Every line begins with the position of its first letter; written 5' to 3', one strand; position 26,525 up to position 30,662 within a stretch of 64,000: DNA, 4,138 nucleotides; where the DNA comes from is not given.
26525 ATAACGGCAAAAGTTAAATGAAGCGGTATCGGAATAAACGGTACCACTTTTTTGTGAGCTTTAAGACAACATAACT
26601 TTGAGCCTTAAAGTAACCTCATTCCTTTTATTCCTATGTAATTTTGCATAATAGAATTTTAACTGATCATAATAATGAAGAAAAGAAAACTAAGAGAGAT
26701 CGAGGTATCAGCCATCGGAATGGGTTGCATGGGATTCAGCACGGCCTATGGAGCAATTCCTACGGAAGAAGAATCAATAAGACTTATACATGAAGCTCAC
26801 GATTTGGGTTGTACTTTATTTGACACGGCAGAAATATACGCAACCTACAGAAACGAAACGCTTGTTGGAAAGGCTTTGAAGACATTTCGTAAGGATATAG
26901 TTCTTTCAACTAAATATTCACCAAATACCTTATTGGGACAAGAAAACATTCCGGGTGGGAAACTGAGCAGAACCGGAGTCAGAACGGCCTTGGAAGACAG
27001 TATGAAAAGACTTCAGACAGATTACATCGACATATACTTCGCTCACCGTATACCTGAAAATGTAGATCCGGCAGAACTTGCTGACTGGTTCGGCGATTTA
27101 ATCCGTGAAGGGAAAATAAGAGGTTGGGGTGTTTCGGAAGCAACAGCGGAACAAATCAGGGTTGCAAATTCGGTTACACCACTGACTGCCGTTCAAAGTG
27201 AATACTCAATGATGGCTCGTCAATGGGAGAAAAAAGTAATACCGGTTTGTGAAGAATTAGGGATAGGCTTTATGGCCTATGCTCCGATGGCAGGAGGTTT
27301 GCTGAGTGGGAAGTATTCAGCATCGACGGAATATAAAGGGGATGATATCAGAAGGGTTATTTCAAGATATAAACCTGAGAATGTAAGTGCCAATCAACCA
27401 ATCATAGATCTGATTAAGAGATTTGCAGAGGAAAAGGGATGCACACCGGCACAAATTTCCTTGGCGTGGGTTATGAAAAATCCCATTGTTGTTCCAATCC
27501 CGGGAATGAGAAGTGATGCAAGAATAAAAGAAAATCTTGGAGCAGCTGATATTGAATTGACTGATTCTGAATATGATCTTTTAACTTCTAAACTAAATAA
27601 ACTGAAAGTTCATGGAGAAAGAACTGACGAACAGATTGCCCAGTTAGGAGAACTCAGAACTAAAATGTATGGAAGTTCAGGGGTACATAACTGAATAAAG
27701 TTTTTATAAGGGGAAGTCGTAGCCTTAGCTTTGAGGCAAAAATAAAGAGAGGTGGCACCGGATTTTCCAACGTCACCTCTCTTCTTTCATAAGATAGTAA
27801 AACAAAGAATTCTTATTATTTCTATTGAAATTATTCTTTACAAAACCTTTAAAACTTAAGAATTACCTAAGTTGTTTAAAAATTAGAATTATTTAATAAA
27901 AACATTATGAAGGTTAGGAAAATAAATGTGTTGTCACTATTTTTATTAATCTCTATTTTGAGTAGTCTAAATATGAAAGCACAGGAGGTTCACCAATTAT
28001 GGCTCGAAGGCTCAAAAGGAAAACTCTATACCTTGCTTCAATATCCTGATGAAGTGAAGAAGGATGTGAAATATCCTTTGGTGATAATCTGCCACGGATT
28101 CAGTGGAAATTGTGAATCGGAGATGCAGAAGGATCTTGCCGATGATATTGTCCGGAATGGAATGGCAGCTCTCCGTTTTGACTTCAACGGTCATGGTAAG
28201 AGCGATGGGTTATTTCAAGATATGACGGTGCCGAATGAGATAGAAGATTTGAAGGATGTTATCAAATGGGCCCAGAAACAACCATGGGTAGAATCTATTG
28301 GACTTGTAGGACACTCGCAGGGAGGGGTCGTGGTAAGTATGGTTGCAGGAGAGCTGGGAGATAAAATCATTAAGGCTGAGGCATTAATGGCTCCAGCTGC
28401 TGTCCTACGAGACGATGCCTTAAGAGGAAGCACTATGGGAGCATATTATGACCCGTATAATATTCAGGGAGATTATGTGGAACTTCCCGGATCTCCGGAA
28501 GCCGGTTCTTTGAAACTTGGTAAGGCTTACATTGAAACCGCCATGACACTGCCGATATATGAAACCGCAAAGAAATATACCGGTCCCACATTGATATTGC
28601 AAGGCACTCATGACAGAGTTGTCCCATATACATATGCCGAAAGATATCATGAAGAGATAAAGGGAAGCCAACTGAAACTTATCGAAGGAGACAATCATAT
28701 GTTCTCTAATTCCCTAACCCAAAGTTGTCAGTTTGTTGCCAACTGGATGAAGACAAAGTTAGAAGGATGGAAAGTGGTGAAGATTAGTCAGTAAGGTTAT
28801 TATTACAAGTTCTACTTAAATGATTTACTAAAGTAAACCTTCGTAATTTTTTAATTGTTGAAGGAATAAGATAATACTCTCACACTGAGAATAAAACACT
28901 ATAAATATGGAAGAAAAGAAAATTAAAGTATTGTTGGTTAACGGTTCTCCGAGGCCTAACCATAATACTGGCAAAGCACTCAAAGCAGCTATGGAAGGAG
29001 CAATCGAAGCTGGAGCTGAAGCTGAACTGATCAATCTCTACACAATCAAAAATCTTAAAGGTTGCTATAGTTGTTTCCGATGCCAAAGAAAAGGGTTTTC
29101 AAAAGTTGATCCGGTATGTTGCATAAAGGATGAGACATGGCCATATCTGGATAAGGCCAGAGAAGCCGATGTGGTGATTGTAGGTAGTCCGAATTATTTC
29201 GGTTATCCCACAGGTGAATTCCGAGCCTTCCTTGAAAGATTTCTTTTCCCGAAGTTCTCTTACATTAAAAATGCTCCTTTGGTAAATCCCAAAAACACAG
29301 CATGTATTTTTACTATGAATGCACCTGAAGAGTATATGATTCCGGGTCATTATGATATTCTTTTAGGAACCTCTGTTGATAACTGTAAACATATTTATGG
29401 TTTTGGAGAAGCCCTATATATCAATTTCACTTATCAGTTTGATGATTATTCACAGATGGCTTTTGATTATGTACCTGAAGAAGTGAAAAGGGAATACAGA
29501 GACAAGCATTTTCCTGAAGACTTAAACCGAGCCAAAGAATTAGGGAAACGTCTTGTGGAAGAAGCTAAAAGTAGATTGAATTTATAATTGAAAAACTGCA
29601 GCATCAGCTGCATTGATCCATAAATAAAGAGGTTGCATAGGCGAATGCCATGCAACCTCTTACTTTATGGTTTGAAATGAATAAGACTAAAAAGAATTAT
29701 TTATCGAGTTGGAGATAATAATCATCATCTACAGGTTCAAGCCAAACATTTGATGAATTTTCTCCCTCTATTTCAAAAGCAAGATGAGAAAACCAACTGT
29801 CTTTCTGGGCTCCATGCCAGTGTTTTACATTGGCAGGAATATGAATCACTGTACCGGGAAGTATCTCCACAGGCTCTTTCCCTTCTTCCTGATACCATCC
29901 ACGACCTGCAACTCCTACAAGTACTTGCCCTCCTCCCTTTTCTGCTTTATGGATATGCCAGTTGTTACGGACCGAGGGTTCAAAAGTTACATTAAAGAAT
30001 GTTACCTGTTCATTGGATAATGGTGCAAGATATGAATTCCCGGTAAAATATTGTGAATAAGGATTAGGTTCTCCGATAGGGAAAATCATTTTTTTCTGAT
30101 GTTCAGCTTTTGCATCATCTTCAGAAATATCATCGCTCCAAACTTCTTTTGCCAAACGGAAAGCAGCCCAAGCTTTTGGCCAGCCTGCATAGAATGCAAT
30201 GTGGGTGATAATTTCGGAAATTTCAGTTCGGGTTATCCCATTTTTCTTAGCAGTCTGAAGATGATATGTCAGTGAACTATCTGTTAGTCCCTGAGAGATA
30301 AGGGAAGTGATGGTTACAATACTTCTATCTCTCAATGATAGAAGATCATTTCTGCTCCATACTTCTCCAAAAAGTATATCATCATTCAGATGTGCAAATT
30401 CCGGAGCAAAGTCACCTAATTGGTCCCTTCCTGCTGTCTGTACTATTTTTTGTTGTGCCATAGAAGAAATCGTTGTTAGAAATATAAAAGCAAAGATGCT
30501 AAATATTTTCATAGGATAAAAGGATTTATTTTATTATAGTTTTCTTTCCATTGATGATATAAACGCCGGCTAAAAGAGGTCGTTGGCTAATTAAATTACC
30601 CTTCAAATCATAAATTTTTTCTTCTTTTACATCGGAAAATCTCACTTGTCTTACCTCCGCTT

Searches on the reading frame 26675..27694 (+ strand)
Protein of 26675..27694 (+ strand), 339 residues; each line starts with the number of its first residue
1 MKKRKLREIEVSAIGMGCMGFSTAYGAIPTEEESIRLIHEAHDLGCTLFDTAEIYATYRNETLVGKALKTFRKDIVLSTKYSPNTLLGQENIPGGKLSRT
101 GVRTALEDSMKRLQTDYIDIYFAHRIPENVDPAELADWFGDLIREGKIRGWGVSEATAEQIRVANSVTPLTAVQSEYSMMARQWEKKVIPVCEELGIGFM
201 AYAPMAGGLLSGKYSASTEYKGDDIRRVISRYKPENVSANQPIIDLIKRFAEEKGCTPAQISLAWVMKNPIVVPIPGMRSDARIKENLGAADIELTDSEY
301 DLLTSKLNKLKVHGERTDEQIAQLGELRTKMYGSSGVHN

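Call 15: search_protein_families(library=pfam, proteins=[window:26675-27694:+])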
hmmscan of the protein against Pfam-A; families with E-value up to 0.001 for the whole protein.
window:26675-27694:+ (339 aa): 1 family
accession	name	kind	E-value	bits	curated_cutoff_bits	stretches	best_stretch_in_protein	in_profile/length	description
PF00248.27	Aldo_ket_red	-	1.7e-71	241.1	24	1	14-306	2-289/291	Aldo/keto reductase family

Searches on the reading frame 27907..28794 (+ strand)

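Call 15: search_protein_families(library=pfam, proteins=[window:27907-28794:+])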
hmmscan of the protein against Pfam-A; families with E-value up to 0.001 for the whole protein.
window:27907-28794:+ (295 aa): 12 families
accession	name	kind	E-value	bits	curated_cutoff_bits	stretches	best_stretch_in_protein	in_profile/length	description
PF12146.15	Hydrolase_4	-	1.6e-20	73.9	27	2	58-168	6-114/239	Serine aminopeptidase, S33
PF00561.26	Abhydrolase_1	-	6.2e-19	69.1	25.8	2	57-170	1-112/245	alpha/beta hydrolase fold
PF02129.25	Peptidase_S15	-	3.1e-14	53.7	23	1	40-169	5-134/262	X-Pro dipeptidyl-peptidase (S15 family)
PF20434.5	BD-FAE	-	1.6e-08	34.8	26.8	1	51-249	8-213/215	BD-FAE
PF12697.13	Abhydrolase_6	-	1.8e-08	35.8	26.3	1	59-266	1-206/217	Alpha/beta hydrolase family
PF00326.27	Peptidase_S9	-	2.5e-08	34.1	22.6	1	110-285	43-210/213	Prolyl oligopeptidase family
PF20408.4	Abhydrolase_11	-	2.9e-07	30.8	27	0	58-150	4-97/193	Alpha/beta hydrolase domain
PF01738.24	DLH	-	3.5e-06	27.2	21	0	51-150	8-118/217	Dienelactone hydrolase family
PF07859.19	Abhydrolase_3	-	4.9e-06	26.9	25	1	108-266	45-208/210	alpha/beta hydrolase fold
PF08386.16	Abhydrolase_4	-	4.9e-05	23.8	21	1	216-274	25-82/103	TAP-like protein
PF05057.20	DUF676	-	6.1e-05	23.1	20.3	1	58-153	7-102/217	Putative serine esterase (DUF676)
PF12695.13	Abhydrolase_5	-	0.00026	21.2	27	0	123-150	51-78/164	Alpha/beta hydrolase family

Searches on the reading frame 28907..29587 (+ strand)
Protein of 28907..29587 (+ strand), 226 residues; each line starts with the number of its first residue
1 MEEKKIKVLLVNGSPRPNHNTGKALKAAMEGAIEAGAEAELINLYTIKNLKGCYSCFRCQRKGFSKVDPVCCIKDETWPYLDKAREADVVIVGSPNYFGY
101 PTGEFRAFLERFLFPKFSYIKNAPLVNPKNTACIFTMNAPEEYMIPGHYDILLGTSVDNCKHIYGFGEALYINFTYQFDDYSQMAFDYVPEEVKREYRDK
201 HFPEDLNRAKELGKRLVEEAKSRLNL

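Call 15: search_protein_families(library=pfam, proteins=[window:28907-29587:+])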
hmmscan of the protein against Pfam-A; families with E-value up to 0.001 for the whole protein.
window:28907-29587:+ (226 aa): 2 families
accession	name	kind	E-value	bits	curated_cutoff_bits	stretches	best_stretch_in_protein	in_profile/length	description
PF03358.20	FMN_red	-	3.4e-16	59.6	24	1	6-113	1-97/152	NADPH-dependent FMN reductase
PF02525.22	Flavodoxin_2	-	4.7e-12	46.5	27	1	7-169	2-167/198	Flavodoxin-like fold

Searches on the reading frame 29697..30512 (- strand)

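Call 15: search_protein_families(library=pfam, proteins=[window:29697-30512:-])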
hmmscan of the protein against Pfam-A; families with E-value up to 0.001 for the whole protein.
window:29697-30512:- (271 aa): 2 families
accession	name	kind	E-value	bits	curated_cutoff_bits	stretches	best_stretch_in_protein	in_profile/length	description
PF02627.25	CMD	-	1.3e-20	73.6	23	1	37-123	1-84/84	Carboxymuconolactone decarboxylase family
PF07883.17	Cupin_2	-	2.3e-05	24.4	27.2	1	175-237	3-60/70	Cupin domain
